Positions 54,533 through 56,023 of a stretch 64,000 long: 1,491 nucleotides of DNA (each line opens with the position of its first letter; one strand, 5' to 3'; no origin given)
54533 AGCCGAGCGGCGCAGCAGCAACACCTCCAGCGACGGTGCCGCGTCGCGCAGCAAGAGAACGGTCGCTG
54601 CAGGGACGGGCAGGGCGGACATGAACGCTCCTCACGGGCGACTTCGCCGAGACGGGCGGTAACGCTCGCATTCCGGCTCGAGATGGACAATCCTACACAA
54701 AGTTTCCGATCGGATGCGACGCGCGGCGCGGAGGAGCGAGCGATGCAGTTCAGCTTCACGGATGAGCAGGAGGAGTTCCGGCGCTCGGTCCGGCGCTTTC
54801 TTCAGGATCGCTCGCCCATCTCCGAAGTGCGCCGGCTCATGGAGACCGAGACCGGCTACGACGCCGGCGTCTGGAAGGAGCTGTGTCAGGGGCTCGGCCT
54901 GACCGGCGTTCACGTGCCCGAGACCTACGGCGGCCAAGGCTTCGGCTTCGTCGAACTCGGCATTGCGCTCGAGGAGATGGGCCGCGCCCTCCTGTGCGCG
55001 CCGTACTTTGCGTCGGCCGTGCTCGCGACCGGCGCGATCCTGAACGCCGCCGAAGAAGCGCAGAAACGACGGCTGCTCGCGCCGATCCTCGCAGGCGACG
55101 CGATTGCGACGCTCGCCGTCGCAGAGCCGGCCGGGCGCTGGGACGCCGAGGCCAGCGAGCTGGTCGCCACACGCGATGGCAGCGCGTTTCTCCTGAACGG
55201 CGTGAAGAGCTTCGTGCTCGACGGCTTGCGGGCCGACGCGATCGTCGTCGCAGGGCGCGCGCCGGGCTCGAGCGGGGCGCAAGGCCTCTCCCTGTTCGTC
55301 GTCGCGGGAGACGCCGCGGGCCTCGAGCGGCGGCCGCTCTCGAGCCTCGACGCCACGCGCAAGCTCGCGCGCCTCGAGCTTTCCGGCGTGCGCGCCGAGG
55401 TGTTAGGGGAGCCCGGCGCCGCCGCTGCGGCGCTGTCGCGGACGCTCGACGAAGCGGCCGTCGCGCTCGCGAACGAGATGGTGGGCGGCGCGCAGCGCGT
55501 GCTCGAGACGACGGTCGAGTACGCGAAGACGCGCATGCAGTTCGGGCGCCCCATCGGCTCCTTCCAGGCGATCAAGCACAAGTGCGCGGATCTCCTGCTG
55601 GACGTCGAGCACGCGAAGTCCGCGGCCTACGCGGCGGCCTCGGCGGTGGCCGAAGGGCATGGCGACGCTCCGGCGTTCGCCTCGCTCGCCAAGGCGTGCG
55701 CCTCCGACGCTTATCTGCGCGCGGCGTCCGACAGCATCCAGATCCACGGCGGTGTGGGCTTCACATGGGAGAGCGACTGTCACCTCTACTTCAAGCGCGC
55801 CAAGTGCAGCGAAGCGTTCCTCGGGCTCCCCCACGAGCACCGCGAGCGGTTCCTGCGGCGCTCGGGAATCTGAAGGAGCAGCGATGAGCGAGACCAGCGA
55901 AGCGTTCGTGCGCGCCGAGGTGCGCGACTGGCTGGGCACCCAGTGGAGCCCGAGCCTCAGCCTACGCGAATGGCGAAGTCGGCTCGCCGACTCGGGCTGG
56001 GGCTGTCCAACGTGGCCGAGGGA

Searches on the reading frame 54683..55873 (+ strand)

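Call 55: search_protein_families(library=pfam, proteins=[window:54683-55873:+], max_evalue=0.001)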
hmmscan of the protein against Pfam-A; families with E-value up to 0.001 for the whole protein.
window:54683-55873:+ (396 aa): 4 families
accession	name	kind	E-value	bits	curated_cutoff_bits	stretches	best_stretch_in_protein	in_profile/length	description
PF00441.29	Acyl-CoA_dh_1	-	9.4e-30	104.2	22.4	1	252-381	8-136/150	Acyl-CoA dehydrogenase, C-terminal domain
PF02771.21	Acyl-CoA_dh_N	-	2.7e-22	79.7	22.9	1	26-139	1-113/113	Acyl-CoA dehydrogenase, N-terminal domain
PF02770.24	Acyl-CoA_dh_M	-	3.1e-10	40.5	33.3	1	144-227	2-86/97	Acyl-CoA dehydrogenase, middle domain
PF08028.16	Acyl-CoA_dh_2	-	2.6e-07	31.4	22.7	1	262-361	3-111/134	Acyl-CoA dehydrogenase, C-terminal domain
